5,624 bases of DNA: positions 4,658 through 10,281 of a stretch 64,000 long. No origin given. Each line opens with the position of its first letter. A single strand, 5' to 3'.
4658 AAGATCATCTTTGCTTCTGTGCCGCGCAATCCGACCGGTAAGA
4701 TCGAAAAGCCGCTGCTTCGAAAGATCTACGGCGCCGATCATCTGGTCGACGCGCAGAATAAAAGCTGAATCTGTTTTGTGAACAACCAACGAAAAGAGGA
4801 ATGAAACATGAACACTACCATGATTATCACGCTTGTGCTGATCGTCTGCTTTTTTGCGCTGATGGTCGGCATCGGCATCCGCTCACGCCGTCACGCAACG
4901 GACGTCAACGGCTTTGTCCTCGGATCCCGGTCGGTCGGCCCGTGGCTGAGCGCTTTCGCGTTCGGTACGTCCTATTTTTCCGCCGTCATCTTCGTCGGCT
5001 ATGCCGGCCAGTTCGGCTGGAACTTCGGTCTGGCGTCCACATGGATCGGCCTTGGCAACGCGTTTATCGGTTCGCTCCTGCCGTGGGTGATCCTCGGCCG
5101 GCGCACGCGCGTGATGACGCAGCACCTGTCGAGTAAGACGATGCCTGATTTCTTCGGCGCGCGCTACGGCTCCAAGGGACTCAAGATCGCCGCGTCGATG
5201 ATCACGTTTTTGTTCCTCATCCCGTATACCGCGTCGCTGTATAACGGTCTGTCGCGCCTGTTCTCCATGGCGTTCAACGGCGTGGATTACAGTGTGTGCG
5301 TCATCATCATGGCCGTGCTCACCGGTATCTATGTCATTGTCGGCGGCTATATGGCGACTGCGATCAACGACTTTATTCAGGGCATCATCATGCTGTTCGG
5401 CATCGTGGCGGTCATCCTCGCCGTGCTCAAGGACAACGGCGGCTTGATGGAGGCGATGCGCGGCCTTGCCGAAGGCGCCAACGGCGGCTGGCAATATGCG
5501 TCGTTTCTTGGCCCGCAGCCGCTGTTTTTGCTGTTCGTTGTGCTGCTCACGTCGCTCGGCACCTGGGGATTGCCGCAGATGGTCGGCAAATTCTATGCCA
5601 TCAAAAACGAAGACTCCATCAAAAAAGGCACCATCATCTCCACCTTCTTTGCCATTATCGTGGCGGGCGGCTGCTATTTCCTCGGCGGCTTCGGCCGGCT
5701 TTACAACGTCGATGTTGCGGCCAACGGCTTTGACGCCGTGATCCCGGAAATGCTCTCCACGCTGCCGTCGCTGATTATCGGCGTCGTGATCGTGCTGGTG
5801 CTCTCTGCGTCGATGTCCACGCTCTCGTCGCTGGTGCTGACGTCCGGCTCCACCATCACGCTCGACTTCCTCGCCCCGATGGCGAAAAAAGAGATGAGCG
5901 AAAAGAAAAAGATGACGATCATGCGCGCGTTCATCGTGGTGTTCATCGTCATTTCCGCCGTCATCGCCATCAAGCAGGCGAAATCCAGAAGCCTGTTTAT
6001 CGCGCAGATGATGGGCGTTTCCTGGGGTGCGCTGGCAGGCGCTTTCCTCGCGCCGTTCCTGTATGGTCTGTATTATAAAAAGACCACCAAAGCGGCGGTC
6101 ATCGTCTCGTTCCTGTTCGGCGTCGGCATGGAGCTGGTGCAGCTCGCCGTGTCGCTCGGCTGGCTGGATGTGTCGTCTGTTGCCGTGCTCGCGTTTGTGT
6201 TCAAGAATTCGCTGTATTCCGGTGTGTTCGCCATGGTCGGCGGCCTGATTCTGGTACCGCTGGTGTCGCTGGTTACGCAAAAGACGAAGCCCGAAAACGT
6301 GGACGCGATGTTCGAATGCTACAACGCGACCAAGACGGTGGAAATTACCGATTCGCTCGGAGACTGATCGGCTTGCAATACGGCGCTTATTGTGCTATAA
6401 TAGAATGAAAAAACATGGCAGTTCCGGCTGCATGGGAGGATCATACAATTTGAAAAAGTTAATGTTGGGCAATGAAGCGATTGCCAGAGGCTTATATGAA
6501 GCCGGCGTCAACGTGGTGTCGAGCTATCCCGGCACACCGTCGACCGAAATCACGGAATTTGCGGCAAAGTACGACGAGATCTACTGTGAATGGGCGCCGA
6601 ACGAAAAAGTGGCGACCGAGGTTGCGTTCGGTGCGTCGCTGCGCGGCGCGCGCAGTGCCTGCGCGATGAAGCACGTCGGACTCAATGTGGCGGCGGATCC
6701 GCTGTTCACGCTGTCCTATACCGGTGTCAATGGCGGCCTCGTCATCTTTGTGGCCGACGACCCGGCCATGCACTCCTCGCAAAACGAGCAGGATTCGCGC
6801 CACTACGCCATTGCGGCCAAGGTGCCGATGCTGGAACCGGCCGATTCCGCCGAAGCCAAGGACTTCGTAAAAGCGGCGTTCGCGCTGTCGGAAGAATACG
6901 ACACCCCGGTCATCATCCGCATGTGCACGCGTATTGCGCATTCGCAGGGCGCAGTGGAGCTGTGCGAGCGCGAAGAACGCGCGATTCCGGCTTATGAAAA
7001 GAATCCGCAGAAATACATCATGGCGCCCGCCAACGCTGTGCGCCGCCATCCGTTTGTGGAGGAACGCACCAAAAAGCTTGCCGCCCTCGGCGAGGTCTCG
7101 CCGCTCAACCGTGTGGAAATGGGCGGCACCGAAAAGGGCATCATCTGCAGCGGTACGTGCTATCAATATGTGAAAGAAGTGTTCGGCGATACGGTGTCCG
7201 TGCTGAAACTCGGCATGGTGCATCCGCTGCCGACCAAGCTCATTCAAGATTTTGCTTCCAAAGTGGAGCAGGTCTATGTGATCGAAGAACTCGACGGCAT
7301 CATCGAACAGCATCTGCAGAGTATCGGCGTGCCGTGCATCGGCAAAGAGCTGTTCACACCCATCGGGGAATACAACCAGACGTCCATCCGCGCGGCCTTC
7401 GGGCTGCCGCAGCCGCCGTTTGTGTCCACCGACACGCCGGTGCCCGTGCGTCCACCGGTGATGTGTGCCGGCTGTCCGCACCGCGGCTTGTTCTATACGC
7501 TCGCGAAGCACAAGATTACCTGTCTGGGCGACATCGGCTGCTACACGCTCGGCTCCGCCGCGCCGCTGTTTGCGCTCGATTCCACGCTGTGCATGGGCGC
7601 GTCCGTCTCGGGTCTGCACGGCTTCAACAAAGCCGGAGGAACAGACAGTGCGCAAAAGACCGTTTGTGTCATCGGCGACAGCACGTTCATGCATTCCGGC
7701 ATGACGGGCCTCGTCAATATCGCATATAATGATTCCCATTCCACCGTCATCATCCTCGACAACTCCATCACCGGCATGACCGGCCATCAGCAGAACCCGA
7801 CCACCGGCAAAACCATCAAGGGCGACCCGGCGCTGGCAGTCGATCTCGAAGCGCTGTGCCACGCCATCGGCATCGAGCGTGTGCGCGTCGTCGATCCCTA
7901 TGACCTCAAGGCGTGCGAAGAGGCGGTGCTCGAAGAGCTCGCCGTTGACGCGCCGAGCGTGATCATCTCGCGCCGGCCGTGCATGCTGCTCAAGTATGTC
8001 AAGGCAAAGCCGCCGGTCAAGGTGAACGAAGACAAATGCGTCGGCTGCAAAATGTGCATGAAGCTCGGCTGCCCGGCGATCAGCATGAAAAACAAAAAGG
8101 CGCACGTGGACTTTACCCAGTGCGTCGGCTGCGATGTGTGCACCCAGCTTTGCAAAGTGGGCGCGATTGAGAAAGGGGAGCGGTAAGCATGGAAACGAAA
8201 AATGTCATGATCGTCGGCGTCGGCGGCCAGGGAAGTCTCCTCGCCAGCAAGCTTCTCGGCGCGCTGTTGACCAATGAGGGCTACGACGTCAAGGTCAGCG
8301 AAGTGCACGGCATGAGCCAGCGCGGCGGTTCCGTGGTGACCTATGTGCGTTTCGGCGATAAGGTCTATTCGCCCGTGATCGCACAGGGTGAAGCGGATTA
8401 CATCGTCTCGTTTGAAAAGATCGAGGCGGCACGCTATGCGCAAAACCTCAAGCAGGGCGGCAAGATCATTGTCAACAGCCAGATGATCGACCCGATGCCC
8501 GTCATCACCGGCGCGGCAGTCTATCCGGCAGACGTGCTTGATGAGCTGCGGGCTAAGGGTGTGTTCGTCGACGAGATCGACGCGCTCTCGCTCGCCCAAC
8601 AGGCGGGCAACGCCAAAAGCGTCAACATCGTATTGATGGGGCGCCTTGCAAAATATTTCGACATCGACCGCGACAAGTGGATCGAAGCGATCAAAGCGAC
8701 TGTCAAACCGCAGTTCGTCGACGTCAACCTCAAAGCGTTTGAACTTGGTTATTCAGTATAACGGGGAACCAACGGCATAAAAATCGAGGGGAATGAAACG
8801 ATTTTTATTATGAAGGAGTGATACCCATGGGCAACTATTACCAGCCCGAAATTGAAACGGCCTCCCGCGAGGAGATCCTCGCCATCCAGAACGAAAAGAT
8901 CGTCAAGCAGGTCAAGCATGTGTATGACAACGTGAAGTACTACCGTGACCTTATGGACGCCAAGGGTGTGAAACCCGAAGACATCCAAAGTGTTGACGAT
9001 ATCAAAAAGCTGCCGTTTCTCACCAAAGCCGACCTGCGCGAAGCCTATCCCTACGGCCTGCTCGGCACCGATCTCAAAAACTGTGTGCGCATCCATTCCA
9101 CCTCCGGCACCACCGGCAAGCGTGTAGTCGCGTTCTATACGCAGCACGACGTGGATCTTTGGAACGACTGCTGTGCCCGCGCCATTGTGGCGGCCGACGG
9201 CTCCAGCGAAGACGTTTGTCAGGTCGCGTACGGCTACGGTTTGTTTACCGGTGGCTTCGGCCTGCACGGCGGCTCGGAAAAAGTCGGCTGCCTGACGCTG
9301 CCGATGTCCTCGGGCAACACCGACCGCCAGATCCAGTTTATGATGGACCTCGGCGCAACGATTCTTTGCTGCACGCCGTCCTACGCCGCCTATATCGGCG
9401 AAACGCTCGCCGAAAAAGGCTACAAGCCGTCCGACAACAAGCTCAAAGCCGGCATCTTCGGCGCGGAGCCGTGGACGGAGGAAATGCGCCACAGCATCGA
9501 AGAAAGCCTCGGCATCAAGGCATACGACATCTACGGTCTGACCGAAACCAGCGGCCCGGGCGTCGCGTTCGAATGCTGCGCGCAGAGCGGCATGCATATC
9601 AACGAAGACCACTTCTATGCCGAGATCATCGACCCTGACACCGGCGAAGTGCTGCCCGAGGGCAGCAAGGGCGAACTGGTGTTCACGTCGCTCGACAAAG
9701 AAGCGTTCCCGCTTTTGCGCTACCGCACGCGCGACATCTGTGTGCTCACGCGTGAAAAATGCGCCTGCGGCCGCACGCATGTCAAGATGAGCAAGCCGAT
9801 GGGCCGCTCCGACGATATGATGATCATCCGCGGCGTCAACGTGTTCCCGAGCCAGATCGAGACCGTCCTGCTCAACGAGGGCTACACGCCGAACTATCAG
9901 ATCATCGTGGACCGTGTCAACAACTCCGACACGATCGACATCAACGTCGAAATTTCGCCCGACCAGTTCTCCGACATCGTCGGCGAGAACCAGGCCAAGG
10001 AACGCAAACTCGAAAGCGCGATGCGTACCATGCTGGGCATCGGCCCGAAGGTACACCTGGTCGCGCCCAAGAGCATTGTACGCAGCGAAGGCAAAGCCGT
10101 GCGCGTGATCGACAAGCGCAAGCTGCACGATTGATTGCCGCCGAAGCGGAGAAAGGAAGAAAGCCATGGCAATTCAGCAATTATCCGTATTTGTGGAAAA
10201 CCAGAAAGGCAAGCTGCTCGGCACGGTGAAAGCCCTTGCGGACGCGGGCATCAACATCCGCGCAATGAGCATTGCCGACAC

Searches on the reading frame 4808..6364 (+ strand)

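Call 9: search_protein_families(library=pfam, proteins=[window:4808-6364:+], max_evalue=0.001)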
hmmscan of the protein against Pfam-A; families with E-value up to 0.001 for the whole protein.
window:4808-6364:+ (519 aa): 1 family
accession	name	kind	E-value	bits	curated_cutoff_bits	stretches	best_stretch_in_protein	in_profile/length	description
PF00474.23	SSF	-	2.5e-51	175.3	22.8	1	36-438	1-406/406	Sodium:solute symporter family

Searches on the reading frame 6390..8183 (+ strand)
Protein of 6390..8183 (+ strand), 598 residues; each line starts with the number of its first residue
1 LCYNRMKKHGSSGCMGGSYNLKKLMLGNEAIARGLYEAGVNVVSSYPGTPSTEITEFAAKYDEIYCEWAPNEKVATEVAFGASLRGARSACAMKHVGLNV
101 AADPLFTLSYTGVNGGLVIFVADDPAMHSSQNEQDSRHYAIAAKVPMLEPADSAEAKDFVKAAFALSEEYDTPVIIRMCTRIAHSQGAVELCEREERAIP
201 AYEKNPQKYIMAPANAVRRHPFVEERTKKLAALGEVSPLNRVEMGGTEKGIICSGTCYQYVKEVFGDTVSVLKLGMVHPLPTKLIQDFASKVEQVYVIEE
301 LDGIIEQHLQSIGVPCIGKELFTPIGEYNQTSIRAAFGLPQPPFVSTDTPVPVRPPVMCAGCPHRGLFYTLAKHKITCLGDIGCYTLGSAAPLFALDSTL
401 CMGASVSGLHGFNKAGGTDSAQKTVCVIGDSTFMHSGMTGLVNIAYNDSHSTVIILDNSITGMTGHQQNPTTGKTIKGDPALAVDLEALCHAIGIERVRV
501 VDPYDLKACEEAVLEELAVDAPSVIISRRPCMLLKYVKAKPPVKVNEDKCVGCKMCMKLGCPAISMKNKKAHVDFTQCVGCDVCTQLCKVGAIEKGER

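Call 9: search_protein_families(library=pfam, proteins=[window:6390-8183:+], max_evalue=0.001)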
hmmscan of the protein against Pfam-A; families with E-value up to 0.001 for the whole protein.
window:6390-8183:+ (598 aa): 7 families
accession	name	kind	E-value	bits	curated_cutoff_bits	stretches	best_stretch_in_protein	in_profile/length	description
PF02775.26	TPP_enzyme_C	-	2.5e-21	76.5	21.9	1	381-525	1-149/151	Thiamine pyrophosphate enzyme, C-terminal TPP binding domain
PF01855.24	POR_N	-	9.8e-15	55.4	27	1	34-219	2-199/231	Pyruvate flavodoxin/ferredoxin oxidoreductase, thiamine diP-bdg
PF00037.32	Fer4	-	1.2e-07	31.7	21.1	0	572-594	2-24/24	4Fe-4S binding domain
PF14697.11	Fer4_21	-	8e-07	29.5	35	1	544-594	2-58/59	4Fe-4S dicluster domain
PF12797.12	Fer4_2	-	2.4e-05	24.5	24.5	0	542-563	2-22/22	4Fe-4S binding domain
PF13237.11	Fer4_10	-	5.9e-05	23.4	25.5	1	543-588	2-52/53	4Fe-4S dicluster domain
PF02776.23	TPP_enzyme_N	-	8.6e-05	22.7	26.8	1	27-100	3-76/119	Thiamine pyrophosphate enzyme, N-terminal TPP binding domain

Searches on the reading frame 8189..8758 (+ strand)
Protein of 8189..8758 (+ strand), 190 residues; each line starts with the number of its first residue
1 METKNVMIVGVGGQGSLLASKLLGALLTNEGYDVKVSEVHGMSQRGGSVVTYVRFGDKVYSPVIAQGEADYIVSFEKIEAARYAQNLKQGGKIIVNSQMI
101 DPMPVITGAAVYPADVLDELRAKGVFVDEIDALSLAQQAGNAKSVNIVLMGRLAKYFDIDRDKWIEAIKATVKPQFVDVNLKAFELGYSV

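Call 9: search_protein_families(library=pfam, proteins=[window:8189-8758:+], max_evalue=0.001)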
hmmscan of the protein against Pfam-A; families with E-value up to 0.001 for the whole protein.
window:8189-8758:+ (190 aa): 1 family
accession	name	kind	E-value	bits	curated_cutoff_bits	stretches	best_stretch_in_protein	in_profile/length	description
PF01558.24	POR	-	1.6e-40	139.5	27.4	1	12-188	1-172/173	Pyruvate ferredoxin/flavodoxin oxidoreductase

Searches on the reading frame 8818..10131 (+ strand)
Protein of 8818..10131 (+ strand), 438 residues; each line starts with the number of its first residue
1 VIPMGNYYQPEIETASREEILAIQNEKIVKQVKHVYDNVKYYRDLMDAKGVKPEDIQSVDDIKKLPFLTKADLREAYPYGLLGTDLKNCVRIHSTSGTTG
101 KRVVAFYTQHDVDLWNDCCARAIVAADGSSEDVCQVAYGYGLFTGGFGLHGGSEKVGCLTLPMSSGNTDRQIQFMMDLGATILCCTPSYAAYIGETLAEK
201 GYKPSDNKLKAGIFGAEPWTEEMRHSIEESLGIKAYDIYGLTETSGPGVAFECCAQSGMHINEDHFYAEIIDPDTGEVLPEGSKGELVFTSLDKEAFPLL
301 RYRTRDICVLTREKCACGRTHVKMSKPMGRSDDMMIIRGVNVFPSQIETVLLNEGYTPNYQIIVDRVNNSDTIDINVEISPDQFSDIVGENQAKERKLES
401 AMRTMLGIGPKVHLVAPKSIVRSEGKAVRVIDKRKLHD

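Call 103: search_protein_families(library=pfam, proteins=[window:8818-10131:+], max_evalue=0.001)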
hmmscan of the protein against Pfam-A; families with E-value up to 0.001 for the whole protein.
window:8818-10131:+ (438 aa): 3 families
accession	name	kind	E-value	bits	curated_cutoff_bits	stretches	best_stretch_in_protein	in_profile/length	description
PF14535.12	AMP-binding_C_2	-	5.5e-29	100.7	25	1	339-434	1-96/96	AMP-binding enzyme C-terminal domain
PF00501.34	AMP-binding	-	9.2e-14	51.5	29.9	1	84-289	159-374/384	AMP-binding enzyme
PF04443.18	LuxE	-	4.9e-07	29.4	24.9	1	225-324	266-368/391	Acyl-protein synthetase, LuxE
